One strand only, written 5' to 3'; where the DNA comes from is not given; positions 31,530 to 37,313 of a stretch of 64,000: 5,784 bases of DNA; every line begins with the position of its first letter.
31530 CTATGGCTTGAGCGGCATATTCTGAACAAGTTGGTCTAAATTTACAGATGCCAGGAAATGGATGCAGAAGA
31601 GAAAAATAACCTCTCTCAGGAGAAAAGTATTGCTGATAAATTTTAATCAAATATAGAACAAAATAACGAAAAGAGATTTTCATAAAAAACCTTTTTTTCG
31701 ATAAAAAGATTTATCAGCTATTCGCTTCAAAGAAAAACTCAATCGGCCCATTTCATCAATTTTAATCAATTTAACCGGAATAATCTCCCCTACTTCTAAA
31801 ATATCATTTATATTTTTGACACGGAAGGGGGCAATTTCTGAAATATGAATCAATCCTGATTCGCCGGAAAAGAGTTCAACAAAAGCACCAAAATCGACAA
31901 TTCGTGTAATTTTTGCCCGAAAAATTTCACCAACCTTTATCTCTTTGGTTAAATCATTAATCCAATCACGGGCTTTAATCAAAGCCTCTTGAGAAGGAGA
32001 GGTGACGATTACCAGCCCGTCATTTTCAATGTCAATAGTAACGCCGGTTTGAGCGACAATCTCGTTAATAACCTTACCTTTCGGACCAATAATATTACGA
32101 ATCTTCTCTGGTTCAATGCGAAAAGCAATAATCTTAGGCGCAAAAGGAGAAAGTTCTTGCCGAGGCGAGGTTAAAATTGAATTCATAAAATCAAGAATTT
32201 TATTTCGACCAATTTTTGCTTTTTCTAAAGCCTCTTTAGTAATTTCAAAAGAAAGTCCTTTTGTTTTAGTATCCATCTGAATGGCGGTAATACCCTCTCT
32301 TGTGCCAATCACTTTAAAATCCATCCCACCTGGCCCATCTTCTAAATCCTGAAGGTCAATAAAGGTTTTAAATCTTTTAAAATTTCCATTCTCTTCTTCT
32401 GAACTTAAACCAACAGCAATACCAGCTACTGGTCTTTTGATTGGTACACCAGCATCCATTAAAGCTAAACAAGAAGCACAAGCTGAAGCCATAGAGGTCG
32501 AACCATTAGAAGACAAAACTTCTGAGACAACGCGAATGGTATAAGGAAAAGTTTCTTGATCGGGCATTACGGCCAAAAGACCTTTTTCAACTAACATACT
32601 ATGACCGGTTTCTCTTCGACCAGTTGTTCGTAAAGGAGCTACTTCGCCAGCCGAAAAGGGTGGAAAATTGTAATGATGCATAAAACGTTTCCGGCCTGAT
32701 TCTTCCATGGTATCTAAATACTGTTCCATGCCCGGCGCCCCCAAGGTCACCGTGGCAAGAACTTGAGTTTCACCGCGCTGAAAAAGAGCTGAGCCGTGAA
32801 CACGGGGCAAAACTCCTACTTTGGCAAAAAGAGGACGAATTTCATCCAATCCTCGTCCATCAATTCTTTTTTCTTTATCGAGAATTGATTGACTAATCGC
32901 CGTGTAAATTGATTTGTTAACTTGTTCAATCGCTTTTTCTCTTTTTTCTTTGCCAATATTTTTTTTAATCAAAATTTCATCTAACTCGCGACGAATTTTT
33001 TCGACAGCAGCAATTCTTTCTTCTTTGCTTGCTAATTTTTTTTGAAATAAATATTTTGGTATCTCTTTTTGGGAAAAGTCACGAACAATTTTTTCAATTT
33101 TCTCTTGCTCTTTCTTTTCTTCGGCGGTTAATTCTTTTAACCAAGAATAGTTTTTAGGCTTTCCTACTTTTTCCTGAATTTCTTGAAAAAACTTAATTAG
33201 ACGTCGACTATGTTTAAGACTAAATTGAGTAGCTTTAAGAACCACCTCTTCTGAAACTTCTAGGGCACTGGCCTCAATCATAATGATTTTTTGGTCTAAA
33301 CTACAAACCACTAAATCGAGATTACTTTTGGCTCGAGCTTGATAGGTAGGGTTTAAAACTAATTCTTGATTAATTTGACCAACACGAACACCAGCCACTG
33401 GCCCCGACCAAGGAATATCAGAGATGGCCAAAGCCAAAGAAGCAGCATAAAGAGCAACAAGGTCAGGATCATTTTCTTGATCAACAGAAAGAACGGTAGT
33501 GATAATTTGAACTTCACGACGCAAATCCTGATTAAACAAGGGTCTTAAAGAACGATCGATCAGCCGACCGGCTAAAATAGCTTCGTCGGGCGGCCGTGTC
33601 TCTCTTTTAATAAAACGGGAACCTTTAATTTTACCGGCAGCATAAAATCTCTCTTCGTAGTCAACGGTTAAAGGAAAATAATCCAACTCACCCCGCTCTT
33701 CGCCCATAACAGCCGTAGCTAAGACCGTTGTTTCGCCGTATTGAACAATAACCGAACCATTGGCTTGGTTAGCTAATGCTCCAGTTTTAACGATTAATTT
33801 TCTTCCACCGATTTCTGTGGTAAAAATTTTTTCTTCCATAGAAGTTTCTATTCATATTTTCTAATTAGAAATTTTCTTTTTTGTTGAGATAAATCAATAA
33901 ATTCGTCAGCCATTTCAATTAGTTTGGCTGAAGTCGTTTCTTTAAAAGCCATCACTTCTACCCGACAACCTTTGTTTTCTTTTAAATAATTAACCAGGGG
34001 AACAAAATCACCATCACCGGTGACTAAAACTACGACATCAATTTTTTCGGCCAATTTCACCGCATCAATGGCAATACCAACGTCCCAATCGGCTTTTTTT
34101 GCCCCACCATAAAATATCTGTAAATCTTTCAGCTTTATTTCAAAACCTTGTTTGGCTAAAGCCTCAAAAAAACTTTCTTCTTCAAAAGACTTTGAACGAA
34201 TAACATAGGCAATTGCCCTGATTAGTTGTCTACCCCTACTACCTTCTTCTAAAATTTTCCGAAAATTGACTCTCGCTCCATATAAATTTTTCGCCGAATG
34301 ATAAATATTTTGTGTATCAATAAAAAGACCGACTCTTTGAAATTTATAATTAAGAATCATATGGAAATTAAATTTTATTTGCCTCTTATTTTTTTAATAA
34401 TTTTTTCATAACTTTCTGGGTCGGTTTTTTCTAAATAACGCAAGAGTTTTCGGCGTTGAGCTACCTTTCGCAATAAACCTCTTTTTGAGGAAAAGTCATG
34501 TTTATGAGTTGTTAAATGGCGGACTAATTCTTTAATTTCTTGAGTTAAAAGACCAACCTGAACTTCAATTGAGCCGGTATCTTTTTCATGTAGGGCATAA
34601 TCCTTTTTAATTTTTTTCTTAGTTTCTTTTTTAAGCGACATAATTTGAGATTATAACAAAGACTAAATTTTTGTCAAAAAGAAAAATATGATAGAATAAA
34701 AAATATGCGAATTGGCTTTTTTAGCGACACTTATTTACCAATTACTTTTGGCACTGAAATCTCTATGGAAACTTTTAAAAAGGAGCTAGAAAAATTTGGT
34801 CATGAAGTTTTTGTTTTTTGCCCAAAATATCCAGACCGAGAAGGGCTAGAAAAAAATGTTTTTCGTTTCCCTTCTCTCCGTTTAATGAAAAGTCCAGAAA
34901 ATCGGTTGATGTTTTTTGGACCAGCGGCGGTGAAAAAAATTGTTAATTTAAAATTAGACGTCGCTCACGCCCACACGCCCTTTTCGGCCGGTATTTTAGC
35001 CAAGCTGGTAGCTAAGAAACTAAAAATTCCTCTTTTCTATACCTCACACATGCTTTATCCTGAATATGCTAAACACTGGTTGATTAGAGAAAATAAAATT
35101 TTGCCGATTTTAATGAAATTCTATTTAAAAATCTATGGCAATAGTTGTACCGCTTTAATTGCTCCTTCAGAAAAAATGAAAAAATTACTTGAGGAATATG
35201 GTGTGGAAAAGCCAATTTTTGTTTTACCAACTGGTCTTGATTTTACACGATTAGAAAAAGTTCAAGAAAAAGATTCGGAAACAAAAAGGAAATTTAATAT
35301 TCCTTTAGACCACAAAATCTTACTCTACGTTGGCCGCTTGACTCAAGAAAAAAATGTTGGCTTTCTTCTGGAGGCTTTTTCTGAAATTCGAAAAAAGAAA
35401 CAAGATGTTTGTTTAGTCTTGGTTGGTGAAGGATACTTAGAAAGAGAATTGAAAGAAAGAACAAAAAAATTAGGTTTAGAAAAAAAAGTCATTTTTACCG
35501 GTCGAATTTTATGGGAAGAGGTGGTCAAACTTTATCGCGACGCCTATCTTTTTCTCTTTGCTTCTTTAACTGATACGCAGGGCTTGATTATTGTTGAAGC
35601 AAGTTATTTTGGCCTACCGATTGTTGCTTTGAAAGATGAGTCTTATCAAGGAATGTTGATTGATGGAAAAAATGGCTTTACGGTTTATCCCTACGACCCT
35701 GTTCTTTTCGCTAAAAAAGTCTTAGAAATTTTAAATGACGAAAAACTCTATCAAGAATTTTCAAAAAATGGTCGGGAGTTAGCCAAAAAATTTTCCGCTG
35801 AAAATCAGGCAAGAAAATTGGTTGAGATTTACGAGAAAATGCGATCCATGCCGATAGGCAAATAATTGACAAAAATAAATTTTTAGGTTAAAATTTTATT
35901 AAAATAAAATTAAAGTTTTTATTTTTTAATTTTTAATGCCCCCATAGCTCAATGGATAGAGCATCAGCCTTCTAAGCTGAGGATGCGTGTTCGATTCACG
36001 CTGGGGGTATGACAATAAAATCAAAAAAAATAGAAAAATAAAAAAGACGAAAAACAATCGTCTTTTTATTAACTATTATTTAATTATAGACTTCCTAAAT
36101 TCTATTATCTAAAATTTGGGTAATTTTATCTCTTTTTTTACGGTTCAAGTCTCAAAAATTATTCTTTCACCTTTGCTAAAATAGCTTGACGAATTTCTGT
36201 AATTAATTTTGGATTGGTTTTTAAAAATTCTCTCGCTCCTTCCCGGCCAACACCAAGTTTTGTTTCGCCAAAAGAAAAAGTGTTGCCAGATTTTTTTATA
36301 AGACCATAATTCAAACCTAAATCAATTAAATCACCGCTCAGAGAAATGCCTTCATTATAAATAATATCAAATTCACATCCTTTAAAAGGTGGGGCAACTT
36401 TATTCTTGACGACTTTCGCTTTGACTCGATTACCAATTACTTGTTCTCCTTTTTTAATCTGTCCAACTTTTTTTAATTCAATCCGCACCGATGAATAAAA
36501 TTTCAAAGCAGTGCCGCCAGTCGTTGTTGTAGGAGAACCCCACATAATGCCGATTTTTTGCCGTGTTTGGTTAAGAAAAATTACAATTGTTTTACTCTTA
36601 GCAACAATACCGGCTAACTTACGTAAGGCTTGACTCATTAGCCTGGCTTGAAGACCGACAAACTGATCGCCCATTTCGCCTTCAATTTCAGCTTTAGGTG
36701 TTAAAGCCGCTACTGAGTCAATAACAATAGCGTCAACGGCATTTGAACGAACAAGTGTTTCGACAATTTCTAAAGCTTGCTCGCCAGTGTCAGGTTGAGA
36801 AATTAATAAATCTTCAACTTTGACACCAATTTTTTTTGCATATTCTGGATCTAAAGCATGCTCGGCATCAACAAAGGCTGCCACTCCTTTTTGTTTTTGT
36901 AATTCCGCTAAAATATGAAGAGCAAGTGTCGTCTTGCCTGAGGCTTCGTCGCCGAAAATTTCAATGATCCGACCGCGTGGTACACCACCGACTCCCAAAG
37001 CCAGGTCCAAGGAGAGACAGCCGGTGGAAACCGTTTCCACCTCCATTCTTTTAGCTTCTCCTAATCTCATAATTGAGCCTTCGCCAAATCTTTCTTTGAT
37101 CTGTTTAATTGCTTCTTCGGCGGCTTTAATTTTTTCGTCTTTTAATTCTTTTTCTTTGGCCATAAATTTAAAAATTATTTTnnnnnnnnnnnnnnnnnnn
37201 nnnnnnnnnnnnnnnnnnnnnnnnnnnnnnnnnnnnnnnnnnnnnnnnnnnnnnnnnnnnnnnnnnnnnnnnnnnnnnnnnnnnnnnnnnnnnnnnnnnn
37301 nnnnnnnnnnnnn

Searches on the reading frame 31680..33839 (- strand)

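Call 71: search_protein_families(library=pfam, proteins=[window:31680-33839:-], max_evalue=0.001)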
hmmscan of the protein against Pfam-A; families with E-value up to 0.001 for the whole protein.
window:31680-33839:- (719 aa): 4 families
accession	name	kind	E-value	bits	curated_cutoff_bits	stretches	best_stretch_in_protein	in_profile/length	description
PF01138.27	RNase_PH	-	3.7e-60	202.5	25.5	2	333-466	1-130/130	3' exoribonuclease family, domain 1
PF00575.29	S1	-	1.9e-16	60.6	22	1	634-705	2-74/74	S1 RNA binding domain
PF03725.20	RNase_PH_C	-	1.3e-12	47.9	20.8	1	146-209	1-66/67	3' exoribonuclease family, domain 2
PF00013.35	KH_1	-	5.5e-10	39.3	21.5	1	573-628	4-65/66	KH domain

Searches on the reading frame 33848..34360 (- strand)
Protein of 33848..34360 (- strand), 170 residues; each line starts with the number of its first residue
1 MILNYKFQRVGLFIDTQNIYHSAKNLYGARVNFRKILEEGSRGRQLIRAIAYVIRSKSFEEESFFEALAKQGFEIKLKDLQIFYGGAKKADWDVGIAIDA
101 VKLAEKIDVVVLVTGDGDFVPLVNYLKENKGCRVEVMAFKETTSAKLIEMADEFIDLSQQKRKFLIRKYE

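Call 71: search_protein_families(library=pfam, proteins=[window:33848-34360:-], max_evalue=0.001)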
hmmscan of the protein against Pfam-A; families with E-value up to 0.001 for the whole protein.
window:33848-34360:- (170 aa): 1 family
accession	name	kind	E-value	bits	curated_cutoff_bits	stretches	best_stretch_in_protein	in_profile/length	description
PF01936.24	NYN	-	7.4e-38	130.7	24.2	1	9-157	1-144/145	NYN domain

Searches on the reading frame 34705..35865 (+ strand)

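Call 72: search_protein_families(library=pfam, proteins=[window:34705-35865:+], max_evalue=0.001)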
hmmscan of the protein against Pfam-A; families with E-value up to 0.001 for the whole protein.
window:34705-35865:+ (386 aa): 5 families
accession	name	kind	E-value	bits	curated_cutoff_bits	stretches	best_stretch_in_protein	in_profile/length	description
PF00534.26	Glycos_transf_1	-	1.1e-40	139.4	26.4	1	192-358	4-171/172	Glycosyl transferases group 1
PF13692.12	Glyco_trans_1_4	-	5.3e-32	111.5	27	1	204-345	2-142/142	Glycosyl transferases group 1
PF13439.12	Glyco_transf_4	-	2e-30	106.5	28.5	1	16-181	3-169/170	Glycosyltransferase Family 4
PF13579.12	Glyco_trans_4_4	-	3.1e-14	54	29.7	1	22-177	8-158/158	Glycosyl transferase 4-like domain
PF13477.12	Glyco_trans_4_2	-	6.3e-08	33.3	23.4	1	24-117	16-109/139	Glycosyl transferase 4-like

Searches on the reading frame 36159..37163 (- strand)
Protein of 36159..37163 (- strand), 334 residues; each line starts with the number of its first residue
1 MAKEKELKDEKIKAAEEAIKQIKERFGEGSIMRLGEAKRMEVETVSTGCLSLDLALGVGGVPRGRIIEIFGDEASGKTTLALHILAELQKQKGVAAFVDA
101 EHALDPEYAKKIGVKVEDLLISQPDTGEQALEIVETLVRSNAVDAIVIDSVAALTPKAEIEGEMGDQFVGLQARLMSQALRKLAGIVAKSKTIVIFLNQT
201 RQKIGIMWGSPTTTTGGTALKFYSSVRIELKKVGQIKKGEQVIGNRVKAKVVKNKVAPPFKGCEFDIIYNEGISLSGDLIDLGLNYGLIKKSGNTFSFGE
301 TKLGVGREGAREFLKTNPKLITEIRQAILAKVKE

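Call 72: search_protein_families(library=pfam, proteins=[window:36159-37163:-], max_evalue=0.001)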
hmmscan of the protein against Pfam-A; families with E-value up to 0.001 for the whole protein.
window:36159-37163:- (334 aa): 10 families
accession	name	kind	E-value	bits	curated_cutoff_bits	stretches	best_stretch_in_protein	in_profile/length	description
PF00154.27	RecA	-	3e-131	437.1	27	1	13-274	1-262/262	recA bacterial DNA recombination protein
PF21096.2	RecA_C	-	2e-16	60.3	27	1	277-332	1-56/57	RecA C-terminal domain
PF08423.17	Rad51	-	9.5e-10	38.6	22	1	38-243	1-218/244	Rad51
PF06745.19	ATPase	-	2.6e-07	30.7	26.6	1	45-119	1-77/231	KaiC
PF01637.24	ATPase_2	-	0.00044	20.6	33.2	1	65-190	21-108/225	ATPase domain predominantly from Archaea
PF00005.33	ABC_tran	-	0.00045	21.3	25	1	61-119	8-68/137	ABC transporter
PF13191.12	AAA_16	-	0.00059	20.8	32.6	1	62-198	22-139/167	AAA ATPase domain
PF13401.12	AAA_22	-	0.00059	20.6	27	0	65-156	6-98/130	AAA domain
PF13481.12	AAA_25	-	0.00075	19.6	27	0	60-90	29-59/195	AAA domain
PF02283.22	CobU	-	0.00089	19.3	27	0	69-196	3-120/168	Cobinamide kinase / cobinamide phosphate guanyltransferase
